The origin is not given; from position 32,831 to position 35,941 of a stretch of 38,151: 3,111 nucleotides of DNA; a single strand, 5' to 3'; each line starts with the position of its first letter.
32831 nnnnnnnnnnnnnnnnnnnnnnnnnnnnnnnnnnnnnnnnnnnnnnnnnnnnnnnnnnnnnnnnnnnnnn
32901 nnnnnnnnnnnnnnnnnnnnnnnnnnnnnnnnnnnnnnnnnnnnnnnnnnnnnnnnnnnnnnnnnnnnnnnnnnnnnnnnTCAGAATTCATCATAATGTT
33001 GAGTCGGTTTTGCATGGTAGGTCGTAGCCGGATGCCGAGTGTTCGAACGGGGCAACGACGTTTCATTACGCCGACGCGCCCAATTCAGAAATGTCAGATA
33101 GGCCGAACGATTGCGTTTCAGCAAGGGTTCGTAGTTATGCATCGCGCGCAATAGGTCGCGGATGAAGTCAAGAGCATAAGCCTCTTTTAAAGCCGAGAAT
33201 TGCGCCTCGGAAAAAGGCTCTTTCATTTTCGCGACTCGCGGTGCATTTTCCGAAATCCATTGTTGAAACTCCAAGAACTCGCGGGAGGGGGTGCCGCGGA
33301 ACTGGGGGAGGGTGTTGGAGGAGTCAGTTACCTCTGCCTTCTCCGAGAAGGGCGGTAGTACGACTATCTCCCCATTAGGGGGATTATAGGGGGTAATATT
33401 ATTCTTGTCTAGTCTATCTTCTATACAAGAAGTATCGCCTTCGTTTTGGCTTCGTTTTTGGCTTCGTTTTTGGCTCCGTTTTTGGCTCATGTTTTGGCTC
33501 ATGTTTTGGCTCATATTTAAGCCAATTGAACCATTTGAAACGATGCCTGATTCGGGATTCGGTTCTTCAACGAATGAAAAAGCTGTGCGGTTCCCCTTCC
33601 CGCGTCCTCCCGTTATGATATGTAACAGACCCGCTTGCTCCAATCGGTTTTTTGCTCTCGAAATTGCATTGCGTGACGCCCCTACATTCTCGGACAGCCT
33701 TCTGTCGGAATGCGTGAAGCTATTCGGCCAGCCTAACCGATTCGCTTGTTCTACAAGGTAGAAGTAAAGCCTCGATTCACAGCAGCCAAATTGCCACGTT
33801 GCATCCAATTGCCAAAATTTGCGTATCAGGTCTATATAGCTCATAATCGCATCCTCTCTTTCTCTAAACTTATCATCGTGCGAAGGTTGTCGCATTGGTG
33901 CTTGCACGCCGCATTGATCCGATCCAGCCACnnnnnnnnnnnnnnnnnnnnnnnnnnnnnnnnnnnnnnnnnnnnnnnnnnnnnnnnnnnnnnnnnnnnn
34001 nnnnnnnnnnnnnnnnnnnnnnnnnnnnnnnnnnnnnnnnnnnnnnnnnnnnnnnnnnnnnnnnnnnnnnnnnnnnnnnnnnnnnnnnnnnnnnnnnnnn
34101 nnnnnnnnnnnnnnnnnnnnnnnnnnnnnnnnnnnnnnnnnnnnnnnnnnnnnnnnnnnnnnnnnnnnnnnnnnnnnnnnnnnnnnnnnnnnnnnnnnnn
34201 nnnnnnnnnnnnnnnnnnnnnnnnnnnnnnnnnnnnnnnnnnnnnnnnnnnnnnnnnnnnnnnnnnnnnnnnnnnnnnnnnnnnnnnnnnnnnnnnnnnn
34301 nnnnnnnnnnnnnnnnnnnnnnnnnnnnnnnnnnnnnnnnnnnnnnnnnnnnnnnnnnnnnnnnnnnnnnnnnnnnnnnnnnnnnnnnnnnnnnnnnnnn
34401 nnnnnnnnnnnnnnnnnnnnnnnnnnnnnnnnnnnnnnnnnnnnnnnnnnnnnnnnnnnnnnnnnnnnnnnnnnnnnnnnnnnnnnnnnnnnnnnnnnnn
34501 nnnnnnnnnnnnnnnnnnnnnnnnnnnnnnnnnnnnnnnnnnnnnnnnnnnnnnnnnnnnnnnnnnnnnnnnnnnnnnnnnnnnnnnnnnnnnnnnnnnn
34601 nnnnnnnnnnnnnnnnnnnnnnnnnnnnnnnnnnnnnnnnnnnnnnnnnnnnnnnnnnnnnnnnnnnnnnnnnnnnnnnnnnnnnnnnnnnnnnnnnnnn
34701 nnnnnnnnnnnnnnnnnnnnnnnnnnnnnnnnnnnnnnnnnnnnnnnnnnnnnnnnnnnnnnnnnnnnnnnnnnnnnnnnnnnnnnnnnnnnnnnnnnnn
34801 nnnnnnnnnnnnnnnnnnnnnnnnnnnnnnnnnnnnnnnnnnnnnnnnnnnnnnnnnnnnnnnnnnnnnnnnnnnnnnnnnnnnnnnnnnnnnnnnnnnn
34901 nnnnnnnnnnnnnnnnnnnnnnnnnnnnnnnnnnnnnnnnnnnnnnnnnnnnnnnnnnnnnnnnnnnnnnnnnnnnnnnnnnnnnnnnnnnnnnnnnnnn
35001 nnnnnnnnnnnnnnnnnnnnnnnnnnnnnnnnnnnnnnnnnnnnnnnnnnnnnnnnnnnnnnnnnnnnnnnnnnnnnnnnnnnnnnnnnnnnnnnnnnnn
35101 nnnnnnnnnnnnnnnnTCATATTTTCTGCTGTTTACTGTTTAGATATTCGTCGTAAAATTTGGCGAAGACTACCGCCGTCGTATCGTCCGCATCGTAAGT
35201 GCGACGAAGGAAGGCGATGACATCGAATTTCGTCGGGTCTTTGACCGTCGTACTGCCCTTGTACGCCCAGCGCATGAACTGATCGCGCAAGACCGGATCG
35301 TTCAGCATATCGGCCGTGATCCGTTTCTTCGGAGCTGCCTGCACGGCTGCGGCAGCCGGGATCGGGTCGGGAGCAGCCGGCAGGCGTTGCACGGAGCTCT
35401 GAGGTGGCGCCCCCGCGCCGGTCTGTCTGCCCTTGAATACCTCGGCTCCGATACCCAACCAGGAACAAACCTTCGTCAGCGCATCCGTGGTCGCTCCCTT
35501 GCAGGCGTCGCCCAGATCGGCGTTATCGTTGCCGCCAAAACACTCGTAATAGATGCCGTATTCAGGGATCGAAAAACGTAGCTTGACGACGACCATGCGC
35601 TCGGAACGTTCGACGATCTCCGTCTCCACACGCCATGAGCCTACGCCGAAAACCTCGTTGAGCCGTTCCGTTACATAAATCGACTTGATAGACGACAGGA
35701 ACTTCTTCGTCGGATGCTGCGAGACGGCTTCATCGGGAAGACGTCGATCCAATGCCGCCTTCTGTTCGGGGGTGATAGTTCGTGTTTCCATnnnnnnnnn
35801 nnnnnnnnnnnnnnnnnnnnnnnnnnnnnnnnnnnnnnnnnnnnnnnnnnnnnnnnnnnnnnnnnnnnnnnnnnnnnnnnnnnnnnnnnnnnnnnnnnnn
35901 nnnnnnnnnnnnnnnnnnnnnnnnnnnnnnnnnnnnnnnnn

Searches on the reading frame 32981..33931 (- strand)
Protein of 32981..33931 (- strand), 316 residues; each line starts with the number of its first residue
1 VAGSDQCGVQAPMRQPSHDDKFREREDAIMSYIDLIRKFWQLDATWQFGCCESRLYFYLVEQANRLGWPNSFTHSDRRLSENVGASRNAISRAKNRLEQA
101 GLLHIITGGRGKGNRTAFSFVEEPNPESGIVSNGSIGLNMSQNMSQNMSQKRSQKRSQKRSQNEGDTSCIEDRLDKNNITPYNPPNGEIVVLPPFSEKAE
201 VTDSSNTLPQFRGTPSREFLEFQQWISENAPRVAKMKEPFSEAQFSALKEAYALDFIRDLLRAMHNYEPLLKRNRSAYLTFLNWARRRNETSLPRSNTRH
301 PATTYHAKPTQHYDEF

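Call 25: search_protein_families(library=pfam, max_evalue=0.01, proteins=[window:32981-33931:-])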
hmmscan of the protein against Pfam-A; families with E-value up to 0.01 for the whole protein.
window:32981-33931:- (316 aa): 2 families
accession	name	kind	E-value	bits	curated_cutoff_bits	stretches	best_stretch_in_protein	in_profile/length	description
PF13545.12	HTH_Crp_2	-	0.00054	20.3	27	1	54-108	2-56/70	Crp-like helix-turn-helix domain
PF13730.12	HTH_36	-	0.001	19.3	25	1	76-103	28-55/55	Helix-turn-helix domain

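Call 33: search_protein_families(library=phrogs, max_evalue=0.001, proteins=[window:32981-33931:-])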
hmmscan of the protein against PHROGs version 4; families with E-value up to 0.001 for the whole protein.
window:32981-33931:- (316 aa): 8 families
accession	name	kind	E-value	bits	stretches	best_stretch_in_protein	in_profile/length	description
phrog_23776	-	unknown function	9.2e-29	101.8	1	30-120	1-90/280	-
phrog_186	-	DNA, RNA and nucleotide metabolism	3.5e-09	37.8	1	26-182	16-154/308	DnaD-like helicase loader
phrog_270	-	DNA, RNA and nucleotide metabolism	5.2e-09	36.9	1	48-268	45-223/383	replication initiation protein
phrog_678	-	DNA, RNA and nucleotide metabolism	9.4e-08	33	1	75-202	87-190/346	replication initiation O-like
phrog_428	-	DNA, RNA and nucleotide metabolism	1.4e-05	25.5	1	72-196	126-224/455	replication initiation protein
phrog_12838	-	DNA, RNA and nucleotide metabolism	0.00018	22.5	1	55-125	40-107/116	replication initiation protein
phrog_19658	-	DNA, RNA and nucleotide metabolism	0.00031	21.4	0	30-126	1-91/283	replication initiation protein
phrog_345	-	DNA, RNA and nucleotide metabolism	0.00096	19.9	0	66-191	59-180/297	replication initiation O-like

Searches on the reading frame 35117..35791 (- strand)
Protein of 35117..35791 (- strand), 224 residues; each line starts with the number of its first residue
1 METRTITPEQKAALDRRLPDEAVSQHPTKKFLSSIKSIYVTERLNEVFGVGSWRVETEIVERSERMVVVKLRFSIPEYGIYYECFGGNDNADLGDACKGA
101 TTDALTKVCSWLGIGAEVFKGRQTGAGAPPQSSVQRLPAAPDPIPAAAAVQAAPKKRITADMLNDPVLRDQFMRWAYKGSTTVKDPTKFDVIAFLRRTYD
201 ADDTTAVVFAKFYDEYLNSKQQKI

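Call 25: search_protein_families(library=pfam, max_evalue=0.01, proteins=[window:35117-35791:-])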
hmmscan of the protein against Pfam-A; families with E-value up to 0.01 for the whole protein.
window:35117-35791:- (224 aa): 2 families
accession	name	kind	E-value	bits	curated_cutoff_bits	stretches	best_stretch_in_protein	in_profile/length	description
PF04098.21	Rad52_Rad22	-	3.4e-06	27.5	20.3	1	10-107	5-121/153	Rad52/22 family double-strand break repair protein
PF06420.17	Mgm101p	-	0.0011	19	27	1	4-119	12-128/170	Mitochondrial genome maintenance MGM101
